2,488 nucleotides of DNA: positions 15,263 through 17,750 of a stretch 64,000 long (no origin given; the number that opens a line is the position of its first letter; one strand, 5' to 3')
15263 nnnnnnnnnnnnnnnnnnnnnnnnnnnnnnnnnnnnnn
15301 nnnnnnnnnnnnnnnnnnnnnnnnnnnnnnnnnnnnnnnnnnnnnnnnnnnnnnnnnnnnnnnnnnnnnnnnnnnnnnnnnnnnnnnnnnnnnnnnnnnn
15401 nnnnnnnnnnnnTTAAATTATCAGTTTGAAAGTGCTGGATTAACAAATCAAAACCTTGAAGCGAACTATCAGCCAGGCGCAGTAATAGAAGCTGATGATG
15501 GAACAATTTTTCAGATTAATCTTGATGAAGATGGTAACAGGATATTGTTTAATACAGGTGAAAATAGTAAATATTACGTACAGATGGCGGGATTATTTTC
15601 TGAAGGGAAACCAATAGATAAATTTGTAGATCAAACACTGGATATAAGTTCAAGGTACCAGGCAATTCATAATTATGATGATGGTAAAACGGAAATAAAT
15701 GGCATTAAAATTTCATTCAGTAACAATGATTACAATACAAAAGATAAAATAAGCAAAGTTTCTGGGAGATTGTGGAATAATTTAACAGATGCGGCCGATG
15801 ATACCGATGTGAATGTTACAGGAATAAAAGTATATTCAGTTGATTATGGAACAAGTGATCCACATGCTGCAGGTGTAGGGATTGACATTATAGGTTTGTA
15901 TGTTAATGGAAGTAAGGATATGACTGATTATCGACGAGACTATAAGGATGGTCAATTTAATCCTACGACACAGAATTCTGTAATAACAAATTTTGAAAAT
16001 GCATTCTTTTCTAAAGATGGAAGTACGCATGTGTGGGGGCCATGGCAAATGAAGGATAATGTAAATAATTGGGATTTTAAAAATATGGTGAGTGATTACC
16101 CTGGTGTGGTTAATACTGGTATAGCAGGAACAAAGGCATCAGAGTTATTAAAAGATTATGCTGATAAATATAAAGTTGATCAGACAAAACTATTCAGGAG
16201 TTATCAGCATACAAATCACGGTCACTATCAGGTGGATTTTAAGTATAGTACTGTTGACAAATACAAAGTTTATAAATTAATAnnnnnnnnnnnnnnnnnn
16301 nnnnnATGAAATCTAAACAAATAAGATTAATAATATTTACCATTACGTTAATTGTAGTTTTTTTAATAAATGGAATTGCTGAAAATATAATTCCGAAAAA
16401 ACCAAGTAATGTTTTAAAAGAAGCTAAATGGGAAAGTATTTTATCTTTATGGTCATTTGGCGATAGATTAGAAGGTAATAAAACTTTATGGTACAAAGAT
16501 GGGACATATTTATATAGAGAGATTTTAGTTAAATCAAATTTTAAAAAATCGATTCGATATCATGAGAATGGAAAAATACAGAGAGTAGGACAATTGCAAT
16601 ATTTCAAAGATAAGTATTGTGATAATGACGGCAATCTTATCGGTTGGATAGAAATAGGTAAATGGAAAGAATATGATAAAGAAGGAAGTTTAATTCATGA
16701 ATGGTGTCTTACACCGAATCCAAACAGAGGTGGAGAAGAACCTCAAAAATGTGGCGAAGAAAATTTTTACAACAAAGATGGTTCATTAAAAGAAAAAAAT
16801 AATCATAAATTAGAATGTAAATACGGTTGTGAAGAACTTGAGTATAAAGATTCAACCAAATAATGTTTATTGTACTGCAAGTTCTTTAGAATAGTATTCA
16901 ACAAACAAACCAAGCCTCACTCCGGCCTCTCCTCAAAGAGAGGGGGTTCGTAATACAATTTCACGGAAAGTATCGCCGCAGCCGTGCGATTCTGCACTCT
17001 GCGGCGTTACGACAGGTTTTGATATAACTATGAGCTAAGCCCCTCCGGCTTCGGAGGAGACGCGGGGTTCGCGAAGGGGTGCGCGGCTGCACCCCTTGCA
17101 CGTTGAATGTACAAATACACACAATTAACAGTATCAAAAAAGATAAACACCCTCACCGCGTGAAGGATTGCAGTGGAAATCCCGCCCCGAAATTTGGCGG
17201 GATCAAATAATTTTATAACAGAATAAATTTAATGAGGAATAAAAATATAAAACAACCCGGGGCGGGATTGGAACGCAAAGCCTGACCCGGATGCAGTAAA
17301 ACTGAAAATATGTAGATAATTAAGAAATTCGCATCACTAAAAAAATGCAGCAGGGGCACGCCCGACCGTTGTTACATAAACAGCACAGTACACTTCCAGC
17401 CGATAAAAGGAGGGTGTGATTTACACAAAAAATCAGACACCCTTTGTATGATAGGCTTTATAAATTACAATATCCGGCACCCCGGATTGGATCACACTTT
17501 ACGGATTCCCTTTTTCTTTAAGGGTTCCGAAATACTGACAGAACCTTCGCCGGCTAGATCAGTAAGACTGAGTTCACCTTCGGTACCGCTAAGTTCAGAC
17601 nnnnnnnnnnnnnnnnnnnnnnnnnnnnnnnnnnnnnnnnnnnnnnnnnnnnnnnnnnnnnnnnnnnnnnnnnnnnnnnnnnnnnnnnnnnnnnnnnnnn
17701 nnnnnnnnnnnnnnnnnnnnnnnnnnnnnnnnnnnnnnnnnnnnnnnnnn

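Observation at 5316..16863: Candidate undescribed giant Sec-dependent polymorphic-toxin-like system: 277-aa partner, 3379-aa carrier with LAS-peptidase-like tip, MORN/YwqK-like immunity protein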

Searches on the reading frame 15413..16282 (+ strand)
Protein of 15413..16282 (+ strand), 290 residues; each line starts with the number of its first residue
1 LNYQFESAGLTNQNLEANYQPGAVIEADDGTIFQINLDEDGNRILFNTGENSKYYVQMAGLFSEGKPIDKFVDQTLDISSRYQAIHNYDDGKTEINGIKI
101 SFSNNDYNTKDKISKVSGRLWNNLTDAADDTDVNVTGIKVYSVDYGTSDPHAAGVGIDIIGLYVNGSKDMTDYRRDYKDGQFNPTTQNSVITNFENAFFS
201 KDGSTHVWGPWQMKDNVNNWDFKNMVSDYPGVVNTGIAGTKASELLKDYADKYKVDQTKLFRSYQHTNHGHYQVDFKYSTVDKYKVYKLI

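Call 26: find_homologous_proteins(query=window:15413-16282:+, max_evalue=0.01)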
Query window:15413-16282:+: 595 candidates shared short words with the query, none scored E <= 0.01.

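Call 28: search_solved_structures(query=window:15413-16282:+, max_evalue=10, show_alignments=3)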
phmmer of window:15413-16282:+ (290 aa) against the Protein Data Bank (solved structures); distinct sequences matched with E-value up to 10: 0.

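Call 36: search_protein_representatives(protein=window:15413-16282:+)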
Query: 290 residues. Proteins with E-value up to 0.001 (for the whole library): 21; up to 1e-10: 12; up to 1e-30: 3. The best 21 are listed.
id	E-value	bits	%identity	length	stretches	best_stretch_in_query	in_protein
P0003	2.1e-190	647.7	100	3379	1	1-290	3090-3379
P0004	1.1e-92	327.0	55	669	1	1-280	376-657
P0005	2.4e-55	204.4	42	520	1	1-276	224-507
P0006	6.8e-27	111.1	37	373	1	75-274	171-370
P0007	2.3e-20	89.6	38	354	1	79-273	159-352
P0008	1.7e-19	86.8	35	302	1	76-274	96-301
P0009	2.9e-17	79.5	34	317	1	95-280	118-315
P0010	9.9e-17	77.7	33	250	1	81-274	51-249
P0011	2.6e-15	73.0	33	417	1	87-274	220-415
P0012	3.8e-15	72.5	47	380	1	76-216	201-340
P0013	1.1e-14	71.0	35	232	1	76-280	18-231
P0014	5.2e-13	65.5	33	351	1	69-278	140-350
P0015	1.2e-10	57.7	28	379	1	90-273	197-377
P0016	6.6e-09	52.0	32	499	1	75-273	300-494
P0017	1.1e-07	48.0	30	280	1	92-265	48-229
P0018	3.0e-07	46.6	30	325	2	93-239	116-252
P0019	1.1e-06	44.8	30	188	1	107-281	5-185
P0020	3.7e-05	39.7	30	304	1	95-236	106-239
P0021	4.5e-05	39.5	34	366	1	78-212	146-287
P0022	6.8e-05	38.9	25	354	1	89-273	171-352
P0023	2.2e-04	37.2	36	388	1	81-220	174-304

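Call 48: find_encoding_contigs(protein=P0015, flank=5000, max_places=3)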
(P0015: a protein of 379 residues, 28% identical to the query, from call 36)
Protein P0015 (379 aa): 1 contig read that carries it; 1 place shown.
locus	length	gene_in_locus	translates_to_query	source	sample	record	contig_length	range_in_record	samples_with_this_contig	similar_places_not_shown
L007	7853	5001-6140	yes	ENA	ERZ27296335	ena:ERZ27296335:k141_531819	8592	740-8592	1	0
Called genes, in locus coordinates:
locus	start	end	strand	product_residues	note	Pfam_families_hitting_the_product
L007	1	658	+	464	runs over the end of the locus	?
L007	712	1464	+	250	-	PF00977:His_biosynth, PF03060:NMO (faint), PF05690:ThiG (faint), PF02581:TMP-TENI (faint), PF01207:Dus (faint), PF04309:G3P_antiterm (faint)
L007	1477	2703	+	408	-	PF04116:FA_hydroxylase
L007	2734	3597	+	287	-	-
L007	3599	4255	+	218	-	PF23598:LRR_14 (faint)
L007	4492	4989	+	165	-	-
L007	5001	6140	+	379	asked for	-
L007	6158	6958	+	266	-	PF08239:SH3_3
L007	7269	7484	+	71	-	-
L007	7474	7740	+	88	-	PF15738:YafQ_toxin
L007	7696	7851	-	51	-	?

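Call 49: find_encoding_contigs(protein=P0019, flank=5000, max_places=3)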
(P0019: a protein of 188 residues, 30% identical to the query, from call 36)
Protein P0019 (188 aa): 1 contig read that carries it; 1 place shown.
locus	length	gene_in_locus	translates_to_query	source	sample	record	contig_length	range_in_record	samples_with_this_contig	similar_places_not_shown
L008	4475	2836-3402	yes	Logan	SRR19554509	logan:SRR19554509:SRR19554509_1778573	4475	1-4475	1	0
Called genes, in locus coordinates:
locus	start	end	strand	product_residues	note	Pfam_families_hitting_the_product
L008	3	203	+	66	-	?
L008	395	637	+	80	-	-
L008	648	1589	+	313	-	-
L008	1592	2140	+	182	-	-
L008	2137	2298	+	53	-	-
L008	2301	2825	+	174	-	-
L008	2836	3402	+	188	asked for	-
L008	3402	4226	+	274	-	PF07661:MORN_2 (faint)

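Call 59: search_protein_families(library=pfam, proteins=[L008:3402-4223:+, L007:6158-6955:+, P0005, P0006, P0012, P0016], max_evalue=0.05)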
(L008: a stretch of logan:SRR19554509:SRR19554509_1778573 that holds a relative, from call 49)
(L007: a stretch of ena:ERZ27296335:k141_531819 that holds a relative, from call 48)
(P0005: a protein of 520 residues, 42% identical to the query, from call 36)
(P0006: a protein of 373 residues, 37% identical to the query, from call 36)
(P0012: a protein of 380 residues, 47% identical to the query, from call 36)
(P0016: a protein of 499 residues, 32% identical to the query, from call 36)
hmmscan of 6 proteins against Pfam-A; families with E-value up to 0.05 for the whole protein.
L008:3402-4223:+ (274 aa): 1 family
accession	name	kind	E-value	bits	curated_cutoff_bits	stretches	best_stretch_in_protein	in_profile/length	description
PF07661.19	MORN_2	-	3.8e-06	26.9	29.6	0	118-130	3-15/22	MORN repeat variant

L007:6158-6955:+ (266 aa): 1 family
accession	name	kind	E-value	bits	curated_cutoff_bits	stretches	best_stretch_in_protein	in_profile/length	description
PF08239.17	SH3_3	-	1.3e-09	38.5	27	1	196-257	1-54/54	Bacterial SH3 domain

P0005 (520 aa): 1 family
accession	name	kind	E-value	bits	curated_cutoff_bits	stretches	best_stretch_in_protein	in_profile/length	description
PF14741.12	GH114_assoc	-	0.0015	19.1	22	1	292-361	15-84/126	N-terminal glycosyl-hydrolase-114-associated domain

P0006 (373 aa): 0 families

P0012 (380 aa): 1 family
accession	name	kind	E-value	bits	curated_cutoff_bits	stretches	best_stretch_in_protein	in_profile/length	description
PF09581.16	Spore_III_AF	-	0.048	14.1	28.3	0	162-245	60-144/185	Stage III sporulation protein AF (Spore_III_AF)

P0016 (499 aa): 0 families

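Call 60: search_protein_families(library=ncbifam, proteins=[P0006, P0007, P0008, P0009, P0014, P0015, P0016, P0022, P0005, P0004], max_evalue=0.01)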
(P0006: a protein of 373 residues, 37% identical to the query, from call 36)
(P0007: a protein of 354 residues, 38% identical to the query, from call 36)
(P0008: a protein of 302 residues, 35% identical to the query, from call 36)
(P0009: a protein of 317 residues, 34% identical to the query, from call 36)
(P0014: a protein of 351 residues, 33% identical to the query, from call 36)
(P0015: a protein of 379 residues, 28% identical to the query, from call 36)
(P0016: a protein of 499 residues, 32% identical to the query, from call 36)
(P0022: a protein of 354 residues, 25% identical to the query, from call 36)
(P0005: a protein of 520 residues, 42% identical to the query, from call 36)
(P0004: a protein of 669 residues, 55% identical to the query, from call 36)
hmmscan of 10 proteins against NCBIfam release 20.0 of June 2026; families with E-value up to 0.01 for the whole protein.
P0006 (373 aa): 2 families
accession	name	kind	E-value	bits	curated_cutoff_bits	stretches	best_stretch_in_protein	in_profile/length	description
TIGR03696.1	Rhs_assc_core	domain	4.4e-18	65.6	32.5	1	74-138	16-76/76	RHS repeat-associated core domain-containing protein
NF041261.1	RHS_core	equivalog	0.00081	17.3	2000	1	77-137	1205-1260/1261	RHS element core protein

P0007 (354 aa): 2 families
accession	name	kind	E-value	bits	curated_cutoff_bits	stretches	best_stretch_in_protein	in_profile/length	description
TIGR03696.1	Rhs_assc_core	domain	5.8e-22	78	32.5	1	34-117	1-75/76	RHS repeat-associated core domain-containing protein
NF041261.1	RHS_core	equivalog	7.3e-06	24.1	2000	1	20-117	1170-1260/1261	RHS element core protein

P0008 (302 aa): 1 family
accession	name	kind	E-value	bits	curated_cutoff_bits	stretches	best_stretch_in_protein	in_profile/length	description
TIGR03696.1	Rhs_assc_core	domain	5e-14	52.6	32.5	1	22-76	26-76/76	RHS repeat-associated core domain-containing protein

P0009 (317 aa): 2 families
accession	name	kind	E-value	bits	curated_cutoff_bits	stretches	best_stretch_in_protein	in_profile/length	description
TIGR03696.1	Rhs_assc_core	domain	9.4e-20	70.9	32.5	1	2-80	3-76/76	RHS repeat-associated core domain-containing protein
NF041261.1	RHS_core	equivalog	0.0011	16.9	2000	1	19-79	1205-1260/1261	RHS element core protein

P0014 (351 aa): 2 families
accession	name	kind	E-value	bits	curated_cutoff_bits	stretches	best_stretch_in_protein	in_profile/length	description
TIGR03696.1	Rhs_assc_core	domain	1.3e-21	76.8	32.5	1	20-104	1-76/76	RHS repeat-associated core domain-containing protein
NF041261.1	RHS_core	equivalog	1e-05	23.6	2000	1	15-103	1179-1260/1261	RHS element core protein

P0015 (379 aa): 2 families
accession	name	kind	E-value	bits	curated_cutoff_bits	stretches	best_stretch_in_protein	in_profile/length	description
TIGR03696.1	Rhs_assc_core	domain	3.7e-23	81.8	32.5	1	83-150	13-76/76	RHS repeat-associated core domain-containing protein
NF041261.1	RHS_core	equivalog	0.00064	17.6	2000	1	90-149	1206-1260/1261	RHS element core protein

P0016 (499 aa): 2 families
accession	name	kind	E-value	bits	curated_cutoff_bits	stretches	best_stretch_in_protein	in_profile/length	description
TIGR03696.1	Rhs_assc_core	domain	3.7e-19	69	32.5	1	179-259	1-76/76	RHS repeat-associated core domain-containing protein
NF041261.1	RHS_core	equivalog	7.6e-05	20.7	2000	1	172-258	1177-1260/1261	RHS element core protein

P0022 (354 aa): 2 families
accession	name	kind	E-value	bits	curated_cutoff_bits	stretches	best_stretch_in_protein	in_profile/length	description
TIGR03696.1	Rhs_assc_core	domain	1.2e-16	61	32.5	1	39-119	1-76/76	RHS repeat-associated core domain-containing protein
NF041261.1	RHS_core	equivalog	0.0017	16.2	2000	1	58-118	1205-1260/1261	RHS element core protein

P0005 (520 aa): 0 families

P0004 (669 aa): 0 families

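Call 117: search_protein_families(library=pfam, proteins=[P0011, P0017, P0018, P0021, P0023, P0020, P0010, P0013], max_evalue=0.001)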
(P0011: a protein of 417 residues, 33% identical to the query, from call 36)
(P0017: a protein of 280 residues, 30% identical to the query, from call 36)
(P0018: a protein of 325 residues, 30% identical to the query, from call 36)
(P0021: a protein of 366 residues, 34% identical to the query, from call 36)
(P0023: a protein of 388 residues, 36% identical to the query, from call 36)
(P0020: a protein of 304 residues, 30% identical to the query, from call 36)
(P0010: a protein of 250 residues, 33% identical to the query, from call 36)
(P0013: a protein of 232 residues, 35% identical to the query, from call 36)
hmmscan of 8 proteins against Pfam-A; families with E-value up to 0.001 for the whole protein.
P0011 (417 aa): 0 families

P0017 (280 aa): 0 families

P0018 (325 aa): 0 families

P0021 (366 aa): 0 families

P0023 (388 aa): 0 families

P0020 (304 aa): 0 families

P0010 (250 aa): 0 families

P0013 (232 aa): 0 families

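Call 118: search_protein_families(library=pfam, proteins=[P0006, P0007, P0009, P0012, P0013, P0015, P0016, P0018, P0019, P0022], max_evalue=0.5)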
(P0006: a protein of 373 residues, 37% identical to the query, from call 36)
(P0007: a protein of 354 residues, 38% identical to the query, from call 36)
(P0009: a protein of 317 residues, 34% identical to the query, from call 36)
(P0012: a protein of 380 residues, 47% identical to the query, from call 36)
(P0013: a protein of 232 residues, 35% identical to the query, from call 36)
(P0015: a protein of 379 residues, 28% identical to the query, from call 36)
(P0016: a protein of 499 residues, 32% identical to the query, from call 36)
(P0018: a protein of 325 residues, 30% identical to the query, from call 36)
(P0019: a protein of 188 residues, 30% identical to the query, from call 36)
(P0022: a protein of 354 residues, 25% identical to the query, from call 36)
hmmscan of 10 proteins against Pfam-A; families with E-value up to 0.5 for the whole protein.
P0006 (373 aa): 1 family
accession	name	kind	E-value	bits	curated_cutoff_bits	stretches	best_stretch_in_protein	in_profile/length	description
PF06874.16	FBPase_2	-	0.054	12.2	27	1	159-209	309-358/639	Firmicute fructose-1,6-bisphosphatase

P0007 (354 aa): 2 families
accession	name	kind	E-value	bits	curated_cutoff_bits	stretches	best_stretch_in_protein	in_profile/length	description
PF11034.13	Grg1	-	0.065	13.9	25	1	122-163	2-43/67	Glucose-repressible protein Grg1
PF06904.17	Extensin-like_C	-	0.076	13.6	25.4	1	231-277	101-147/176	Extensin-like protein C-terminus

P0009 (317 aa): 0 families

P0012 (380 aa): 1 family
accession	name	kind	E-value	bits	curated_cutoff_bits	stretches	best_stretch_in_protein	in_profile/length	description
PF09581.16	Spore_III_AF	-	0.048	14.1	28.3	1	162-245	60-144/185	Stage III sporulation protein AF (Spore_III_AF)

P0013 (232 aa): 2 families
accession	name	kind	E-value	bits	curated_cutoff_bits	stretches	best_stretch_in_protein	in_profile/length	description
PF06904.17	Extensin-like_C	-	0.0032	18.1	25.4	1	92-127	101-136/176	Extensin-like protein C-terminus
PF16184.11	Cadherin_3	-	0.11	13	25.5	0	159-193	46-84/106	Cadherin-like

P0015 (379 aa): 2 families
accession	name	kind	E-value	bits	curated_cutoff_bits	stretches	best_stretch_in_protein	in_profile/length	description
PF09083.16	DUF1923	-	0.15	12.2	25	1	212-239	1-28/64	Domain of unknown function (DUF1923)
PF06904.17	Extensin-like_C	-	0.2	12.3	25.4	1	255-285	98-128/176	Extensin-like protein C-terminus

P0016 (499 aa): 0 families

P0018 (325 aa): 1 family
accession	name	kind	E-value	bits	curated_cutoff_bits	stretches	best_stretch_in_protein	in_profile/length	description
PF16025.10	CaM_bind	-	0.059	14.2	27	1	7-40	18-51/78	Calcium-dependent calmodulin binding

P0019 (188 aa): 1 family
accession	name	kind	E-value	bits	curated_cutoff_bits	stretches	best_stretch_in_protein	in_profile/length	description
PF01832.25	Glucosaminidase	-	0.13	13.3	30.2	0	22-125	19-100/123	Mannosyl-glycoprotein endo-beta-N-acetylglucosaminidase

P0022 (354 aa): 1 family
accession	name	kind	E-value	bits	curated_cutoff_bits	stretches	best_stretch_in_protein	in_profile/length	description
PF03159.24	XRN_N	-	0.045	13.6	22.9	1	121-229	2-90/241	XRN 5'-3' exonuclease N-terminus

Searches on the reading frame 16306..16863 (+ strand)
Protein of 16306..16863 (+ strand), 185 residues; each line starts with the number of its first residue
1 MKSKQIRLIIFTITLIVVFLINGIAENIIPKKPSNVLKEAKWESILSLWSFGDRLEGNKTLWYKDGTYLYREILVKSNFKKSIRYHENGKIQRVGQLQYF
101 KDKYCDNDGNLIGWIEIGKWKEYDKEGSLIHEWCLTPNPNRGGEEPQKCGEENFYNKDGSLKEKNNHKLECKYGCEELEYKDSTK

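Call 6: search_protein_families(library=ncbifam, proteins=[window:16306-16860:+], max_evalue=0.1)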
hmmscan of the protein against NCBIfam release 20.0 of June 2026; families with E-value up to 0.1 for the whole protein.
window:16306-16860:+ (185 aa): 0 families

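Call 7: search_protein_families(library=pfam, proteins=[window:16306-16860:+], max_evalue=0.1)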
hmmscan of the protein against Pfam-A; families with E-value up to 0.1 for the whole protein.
window:16306-16860:+ (185 aa): 2 families
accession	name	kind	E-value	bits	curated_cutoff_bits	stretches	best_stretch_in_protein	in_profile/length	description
PF07661.19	MORN_2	-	0.00033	21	29.6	0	83-94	6-17/22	MORN repeat variant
PF18678.6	AOC_like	-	0.064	13.4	25.9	1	91-126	16-51/123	Allene oxide cyclase barrel like domain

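Call 13: search_protein_families(library=phrogs, proteins=[window:16306-16860:+], max_evalue=0.01)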
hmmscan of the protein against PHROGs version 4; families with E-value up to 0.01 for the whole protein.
window:16306-16860:+ (185 aa): 0 families

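Call 69: search_solved_structures(query=A4, max_evalue=1, show_alignments=2)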
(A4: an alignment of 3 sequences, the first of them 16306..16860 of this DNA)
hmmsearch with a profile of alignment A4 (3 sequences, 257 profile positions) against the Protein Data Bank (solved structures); distinct sequences matched with E-value up to 1: 1.
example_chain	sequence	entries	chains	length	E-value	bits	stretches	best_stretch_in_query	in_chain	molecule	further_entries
3b43_A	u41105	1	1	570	0.24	13.9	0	30-76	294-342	Titin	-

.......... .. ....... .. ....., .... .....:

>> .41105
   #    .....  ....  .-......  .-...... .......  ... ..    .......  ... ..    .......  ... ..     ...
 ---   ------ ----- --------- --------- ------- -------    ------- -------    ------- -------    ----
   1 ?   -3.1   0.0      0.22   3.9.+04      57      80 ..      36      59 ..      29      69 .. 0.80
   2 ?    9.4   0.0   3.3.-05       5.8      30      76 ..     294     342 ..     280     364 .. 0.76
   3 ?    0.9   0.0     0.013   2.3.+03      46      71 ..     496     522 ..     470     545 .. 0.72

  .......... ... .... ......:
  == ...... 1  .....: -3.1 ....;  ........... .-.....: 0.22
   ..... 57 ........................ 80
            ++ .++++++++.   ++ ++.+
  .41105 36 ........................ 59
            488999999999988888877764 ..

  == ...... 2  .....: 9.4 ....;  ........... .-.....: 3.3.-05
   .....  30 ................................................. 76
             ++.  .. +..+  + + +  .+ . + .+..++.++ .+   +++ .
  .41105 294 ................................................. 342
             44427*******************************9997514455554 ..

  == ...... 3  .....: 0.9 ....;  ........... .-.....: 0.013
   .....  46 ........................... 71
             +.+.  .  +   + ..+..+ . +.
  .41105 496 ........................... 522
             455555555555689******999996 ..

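Call 113: find_encoding_contigs(protein=window:16306-16863:+, flank=2000, max_places=5)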
Protein window:16306-16863:+ (185 aa): 2 contigs read that carry it; 2 places shown.
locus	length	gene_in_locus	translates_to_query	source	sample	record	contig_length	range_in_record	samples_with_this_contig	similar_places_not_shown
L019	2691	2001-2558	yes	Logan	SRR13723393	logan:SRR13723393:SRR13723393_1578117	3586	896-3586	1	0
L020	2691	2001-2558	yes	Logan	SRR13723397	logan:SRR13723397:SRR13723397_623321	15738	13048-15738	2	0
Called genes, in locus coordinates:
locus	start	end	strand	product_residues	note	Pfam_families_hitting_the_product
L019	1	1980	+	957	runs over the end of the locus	?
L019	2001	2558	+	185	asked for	-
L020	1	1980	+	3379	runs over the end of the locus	-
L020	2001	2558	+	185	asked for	-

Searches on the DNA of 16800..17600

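Call 97: search_rna_families(source=window, start=16800, end=17600, threshold=evalue, max_evalue=1)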
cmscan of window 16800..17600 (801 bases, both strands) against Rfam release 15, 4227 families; matches with E-value up to 1: 5.
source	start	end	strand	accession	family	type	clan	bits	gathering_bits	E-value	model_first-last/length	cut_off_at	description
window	17150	17291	+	RF01705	Flavo-1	Gene; sRNA;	-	36.2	42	6.5e-06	1-76/76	no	Flavo-1 RNA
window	16819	16899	+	RF03894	mir-5736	Gene; miRNA;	-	21.6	90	0.23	1-80/80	no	mir-5736 microRNA precursor family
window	17412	17475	+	RF00345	snoR1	Gene; snRNA; snoRNA; CD-box;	CL00066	17.3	49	0.93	1-93/93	no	Small nucleolar RNA snoR1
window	16913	16946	-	RF01762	whalefall-1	Gene; sRNA;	-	16.8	37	0.18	1-56/56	no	Whalefall-1 RNA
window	16831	16940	-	RF00015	U4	Gene; snRNA; splicing;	CL00007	14.9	46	0.81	1-138/138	no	U4 spliceosomal RNA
